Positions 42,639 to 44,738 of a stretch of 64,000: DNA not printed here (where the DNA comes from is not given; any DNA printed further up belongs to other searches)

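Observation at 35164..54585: ~20-kb amino-sugar/lactyl-ether catabolic island with two EtfAB pairs and three FAD-linked GlcD-like dehydrogenases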

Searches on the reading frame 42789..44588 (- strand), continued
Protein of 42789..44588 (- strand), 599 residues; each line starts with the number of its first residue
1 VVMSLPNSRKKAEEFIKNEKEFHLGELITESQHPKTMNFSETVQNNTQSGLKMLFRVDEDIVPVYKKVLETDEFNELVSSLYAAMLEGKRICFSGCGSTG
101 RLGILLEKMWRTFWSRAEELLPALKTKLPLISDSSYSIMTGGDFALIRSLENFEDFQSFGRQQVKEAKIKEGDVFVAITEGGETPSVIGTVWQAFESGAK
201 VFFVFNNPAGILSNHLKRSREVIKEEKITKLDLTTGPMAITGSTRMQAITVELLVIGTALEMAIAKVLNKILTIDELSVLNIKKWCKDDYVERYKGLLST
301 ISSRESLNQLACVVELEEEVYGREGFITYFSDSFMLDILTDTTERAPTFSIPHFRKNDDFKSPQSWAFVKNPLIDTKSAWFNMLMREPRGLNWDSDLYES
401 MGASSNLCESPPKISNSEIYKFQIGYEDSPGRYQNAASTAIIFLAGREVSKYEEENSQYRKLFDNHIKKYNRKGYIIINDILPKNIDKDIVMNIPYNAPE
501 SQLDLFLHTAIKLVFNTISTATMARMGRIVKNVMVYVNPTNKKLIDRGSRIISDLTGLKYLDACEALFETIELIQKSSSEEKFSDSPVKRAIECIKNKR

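Call 66: search_solved_structures(query=A1, show_alignments=5, max_evalue=0.001)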
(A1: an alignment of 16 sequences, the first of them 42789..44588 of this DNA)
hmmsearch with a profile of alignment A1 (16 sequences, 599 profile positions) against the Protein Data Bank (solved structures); distinct sequences matched with E-value up to 0.001: 9.
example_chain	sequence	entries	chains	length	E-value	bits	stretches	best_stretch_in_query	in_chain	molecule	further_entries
4s12_A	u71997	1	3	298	1.6e-33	119.1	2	19-249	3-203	N-acetylmuramic acid 6-phosphate etherase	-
4lzj_A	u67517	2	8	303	1.8e-23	85.9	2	22-214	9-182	N-acetylmuramic acid 6-phosphate etherase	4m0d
1nri_A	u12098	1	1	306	1.9e-23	85.8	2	22-214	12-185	Hypothetical protein HI0754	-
4bb9_A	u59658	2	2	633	3.7e-15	58.4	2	26-289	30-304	GLUCOKINASE REGULATORY PROTEIN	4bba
4mqu_A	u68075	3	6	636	4.1e-15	58.3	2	26-288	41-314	Glucokinase regulatory protein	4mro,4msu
4ly9_A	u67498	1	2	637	4.2e-15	58.2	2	26-288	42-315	Glucokinase regulatory protein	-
4ohk_A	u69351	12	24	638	4.2e-15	58.2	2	26-288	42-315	Glucokinase regulatory protein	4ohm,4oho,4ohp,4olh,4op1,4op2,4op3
4lc9_A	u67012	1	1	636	7.1e-15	57.5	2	26-281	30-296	Glucokinase regulatory protein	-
3w0l_B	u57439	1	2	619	2.4e-13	52.4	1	27-261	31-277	Glucokinase regulatory protein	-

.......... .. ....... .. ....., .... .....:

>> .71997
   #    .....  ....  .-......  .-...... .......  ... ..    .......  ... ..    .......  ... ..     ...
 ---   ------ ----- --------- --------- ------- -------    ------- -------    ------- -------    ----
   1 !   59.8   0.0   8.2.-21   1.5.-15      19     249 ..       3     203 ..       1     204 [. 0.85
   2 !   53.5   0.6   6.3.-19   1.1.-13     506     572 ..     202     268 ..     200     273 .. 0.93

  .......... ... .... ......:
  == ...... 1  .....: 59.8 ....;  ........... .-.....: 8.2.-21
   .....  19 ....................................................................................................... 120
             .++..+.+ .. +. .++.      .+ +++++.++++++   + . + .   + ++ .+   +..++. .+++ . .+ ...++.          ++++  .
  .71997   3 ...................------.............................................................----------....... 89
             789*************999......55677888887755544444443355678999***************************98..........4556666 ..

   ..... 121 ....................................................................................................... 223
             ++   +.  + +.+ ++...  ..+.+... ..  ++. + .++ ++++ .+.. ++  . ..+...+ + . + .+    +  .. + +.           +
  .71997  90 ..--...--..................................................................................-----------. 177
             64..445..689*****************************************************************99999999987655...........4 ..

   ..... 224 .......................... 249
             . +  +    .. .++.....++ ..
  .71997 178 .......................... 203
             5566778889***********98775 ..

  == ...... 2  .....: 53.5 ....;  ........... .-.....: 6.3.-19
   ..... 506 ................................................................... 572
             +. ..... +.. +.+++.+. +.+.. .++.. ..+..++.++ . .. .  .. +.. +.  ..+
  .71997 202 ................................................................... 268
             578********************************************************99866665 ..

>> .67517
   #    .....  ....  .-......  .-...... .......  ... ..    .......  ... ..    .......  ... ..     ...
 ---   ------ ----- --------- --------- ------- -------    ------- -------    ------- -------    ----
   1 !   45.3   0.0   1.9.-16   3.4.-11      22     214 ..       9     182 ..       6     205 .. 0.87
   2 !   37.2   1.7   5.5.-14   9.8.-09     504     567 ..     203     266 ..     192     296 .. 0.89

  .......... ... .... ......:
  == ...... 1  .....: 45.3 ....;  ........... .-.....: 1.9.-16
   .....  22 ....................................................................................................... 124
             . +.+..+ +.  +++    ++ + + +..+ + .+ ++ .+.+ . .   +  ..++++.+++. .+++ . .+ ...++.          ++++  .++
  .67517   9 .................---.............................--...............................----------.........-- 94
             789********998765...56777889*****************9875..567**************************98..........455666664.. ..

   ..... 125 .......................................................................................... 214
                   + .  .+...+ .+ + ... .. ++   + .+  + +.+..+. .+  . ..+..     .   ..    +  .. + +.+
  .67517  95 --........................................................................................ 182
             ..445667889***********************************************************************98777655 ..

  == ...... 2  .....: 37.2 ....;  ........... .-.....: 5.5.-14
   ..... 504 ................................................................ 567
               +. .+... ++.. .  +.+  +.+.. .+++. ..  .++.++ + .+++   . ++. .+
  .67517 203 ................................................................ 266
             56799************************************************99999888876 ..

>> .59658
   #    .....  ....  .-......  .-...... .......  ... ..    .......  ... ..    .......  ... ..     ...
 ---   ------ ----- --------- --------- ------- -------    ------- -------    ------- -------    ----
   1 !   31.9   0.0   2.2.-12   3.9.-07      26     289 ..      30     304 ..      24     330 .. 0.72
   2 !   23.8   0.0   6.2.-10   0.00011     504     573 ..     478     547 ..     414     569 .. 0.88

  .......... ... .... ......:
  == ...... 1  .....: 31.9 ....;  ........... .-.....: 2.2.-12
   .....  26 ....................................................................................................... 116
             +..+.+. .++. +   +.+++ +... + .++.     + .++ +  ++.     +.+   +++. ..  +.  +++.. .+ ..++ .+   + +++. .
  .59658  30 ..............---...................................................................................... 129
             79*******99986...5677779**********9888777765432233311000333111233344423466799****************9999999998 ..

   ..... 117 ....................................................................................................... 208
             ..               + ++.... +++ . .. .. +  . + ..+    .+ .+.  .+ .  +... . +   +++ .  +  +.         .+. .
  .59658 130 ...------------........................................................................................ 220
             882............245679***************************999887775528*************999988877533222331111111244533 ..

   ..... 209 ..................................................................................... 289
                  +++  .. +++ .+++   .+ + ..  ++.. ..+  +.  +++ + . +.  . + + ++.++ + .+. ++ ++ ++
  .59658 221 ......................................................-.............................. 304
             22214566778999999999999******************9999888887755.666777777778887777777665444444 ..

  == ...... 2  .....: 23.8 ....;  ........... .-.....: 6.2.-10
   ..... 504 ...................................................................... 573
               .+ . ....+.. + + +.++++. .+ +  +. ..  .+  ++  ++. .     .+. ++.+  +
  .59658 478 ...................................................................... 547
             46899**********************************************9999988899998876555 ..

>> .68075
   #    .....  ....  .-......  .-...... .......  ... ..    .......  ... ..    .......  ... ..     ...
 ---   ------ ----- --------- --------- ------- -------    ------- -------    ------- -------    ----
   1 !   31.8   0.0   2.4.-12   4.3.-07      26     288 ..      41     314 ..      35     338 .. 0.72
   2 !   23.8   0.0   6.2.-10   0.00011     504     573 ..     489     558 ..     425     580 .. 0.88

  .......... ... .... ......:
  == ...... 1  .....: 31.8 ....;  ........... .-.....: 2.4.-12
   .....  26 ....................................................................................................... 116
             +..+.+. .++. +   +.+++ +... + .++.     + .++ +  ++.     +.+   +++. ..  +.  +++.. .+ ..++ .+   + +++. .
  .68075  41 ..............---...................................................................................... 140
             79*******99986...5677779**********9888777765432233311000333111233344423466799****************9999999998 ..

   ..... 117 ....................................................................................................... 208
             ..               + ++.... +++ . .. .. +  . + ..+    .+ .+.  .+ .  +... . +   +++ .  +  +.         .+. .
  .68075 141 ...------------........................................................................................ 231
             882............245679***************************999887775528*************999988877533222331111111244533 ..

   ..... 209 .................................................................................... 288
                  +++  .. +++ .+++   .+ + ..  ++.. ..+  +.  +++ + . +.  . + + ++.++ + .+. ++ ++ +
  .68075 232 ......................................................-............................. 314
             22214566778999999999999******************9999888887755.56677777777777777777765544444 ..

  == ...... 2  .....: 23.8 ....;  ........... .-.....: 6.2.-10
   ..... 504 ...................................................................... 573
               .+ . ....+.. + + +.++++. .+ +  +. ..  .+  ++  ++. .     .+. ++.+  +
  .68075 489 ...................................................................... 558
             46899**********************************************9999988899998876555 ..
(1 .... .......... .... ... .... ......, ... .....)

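Call 92: search_protein_representatives(protein=window:42789-44588:-)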
Query: 599 residues. Proteins with E-value up to 0.001 (for the whole library): 2725; up to 1e-10: 1118; up to 1e-30: 406. The best 150 are listed.
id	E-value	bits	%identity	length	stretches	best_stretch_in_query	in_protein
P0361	5.4e-168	576.5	48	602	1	5-595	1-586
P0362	1.9e-157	541.7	45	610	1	8-595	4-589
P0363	2.2e-155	534.8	46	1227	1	8-593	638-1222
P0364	7.6e-154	529.7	44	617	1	10-598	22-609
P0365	1.7e-153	528.6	45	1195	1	9-598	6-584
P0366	2.2e-152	525.0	46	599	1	10-590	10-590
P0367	4.2e-149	514.1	43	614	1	10-598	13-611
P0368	9.9e-147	506.3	46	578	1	10-581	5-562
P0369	5.8e-146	503.7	42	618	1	6-591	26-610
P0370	1.0e-144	499.6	44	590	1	10-595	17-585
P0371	1.6e-143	495.7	46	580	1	5-573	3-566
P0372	2.2e-141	488.6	43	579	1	7-592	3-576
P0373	1.9e-140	485.5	43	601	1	7-597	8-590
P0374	1.7e-136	472.4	43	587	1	10-592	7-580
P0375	5.1e-136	470.9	44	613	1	5-588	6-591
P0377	1.4e-134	466.1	43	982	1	10-570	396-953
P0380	2.3e-129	448.9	42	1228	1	9-579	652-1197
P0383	1.9e-128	445.9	41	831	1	8-574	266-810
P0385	1.9e-126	439.3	44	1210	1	10-597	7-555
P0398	2.3e-116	406.0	40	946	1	7-579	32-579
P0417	1.1e-102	360.9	36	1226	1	7-577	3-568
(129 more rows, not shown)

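Call 93: search_protein_families(library=pfam, proteins=[P0363, P0365, P0377, P0380, P0383, P0385, P0398, P0417], max_evalue=0.00001)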
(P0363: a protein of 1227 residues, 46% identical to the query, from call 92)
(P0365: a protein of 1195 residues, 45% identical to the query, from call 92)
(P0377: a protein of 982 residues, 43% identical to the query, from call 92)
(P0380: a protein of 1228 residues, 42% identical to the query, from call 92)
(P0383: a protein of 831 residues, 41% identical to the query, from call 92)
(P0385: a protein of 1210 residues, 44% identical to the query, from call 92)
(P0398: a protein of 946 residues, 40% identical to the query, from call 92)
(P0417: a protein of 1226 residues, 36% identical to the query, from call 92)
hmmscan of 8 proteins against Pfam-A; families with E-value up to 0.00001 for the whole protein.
P0363 (1227 aa): 3 families
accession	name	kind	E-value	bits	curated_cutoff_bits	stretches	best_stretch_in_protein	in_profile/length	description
PF16126.11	DUF4838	-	2.4e-98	329.7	26.6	1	146-496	1-325/325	Domain of unknown function (DUF4838)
PF03648.19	Glyco_hydro_67N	-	3e-11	44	24.3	1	39-136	20-119/120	Glycosyl hydrolase family 67 N-terminus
PF22645.1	GKRP_SIS_N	-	5.8e-10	39.4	27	1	706-823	4-111/113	Glucokinase regulatory protein N-terminal SIS domain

P0365 (1195 aa): 1 family
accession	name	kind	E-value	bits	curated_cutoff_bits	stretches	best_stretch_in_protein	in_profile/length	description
PF22645.1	GKRP_SIS_N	-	7.7e-12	45.4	27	1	74-188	5-109/113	Glucokinase regulatory protein N-terminal SIS domain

P0377 (982 aa): 2 families
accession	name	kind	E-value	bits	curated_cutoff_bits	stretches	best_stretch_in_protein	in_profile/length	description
PF07221.17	GlcNAc_2-epim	-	2.7e-54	185.2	23.4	1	29-373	1-340/347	N-acylglucosamine 2-epimerase (GlcNAc 2-epimerase)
PF22645.1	GKRP_SIS_N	-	1.1e-08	35.2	27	1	467-578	9-107/113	Glucokinase regulatory protein N-terminal SIS domain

P0380 (1228 aa): 4 families
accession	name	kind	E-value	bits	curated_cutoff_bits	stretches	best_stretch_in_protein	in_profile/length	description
PF02836.23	Glyco_hydro_2_C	-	1.1e-26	94.1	21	1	134-344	3-220/302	Glycosyl hydrolases family 2, TIM barrel domain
PF22645.1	GKRP_SIS_N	-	8.3e-13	48.5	27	1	719-826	4-107/113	Glucokinase regulatory protein N-terminal SIS domain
PF16355.11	DUF4982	-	5.1e-08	33.2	23.9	1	475-535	1-57/61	Domain of unknown function (DUF4982)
PF13580.11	SIS_2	-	2.6e-06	27.9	27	1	715-838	19-133/138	SIS domain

P0383 (831 aa): 1 family
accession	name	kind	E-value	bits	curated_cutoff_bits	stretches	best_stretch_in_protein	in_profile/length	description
PF22645.1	GKRP_SIS_N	-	4.6e-10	39.7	27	1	336-440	6-107/113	Glucokinase regulatory protein N-terminal SIS domain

P0385 (1210 aa): 2 families
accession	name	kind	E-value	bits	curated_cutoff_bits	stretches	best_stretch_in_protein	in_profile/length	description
PF19773.5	DUF6259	-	3e-63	214.2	28.7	1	753-1040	3-300/300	Domain of unknown function (DUF6259)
PF22645.1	GKRP_SIS_N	-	2.6e-12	46.9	27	1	76-181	7-110/113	Glucokinase regulatory protein N-terminal SIS domain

P0398 (946 aa): 3 families
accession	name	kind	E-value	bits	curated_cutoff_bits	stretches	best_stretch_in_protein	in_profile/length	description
PF14606.12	Lipase_GDSL_3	-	2.2e-37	129.5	27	1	773-940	2-177/178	GDSL-like Lipase/Acylhydrolase family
PF14607.12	GxDLY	-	7.7e-18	65.1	27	1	612-761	2-145/146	N-terminus of Esterase_SGNH_hydro-type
PF22645.1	GKRP_SIS_N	-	6e-12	45.7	27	1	103-217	3-112/113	Glucokinase regulatory protein N-terminal SIS domain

P0417 (1226 aa): 1 family
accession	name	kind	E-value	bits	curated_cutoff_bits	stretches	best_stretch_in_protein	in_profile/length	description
PF22645.1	GKRP_SIS_N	-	9.1e-12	45.2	27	1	77-189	9-111/113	Glucokinase regulatory protein N-terminal SIS domain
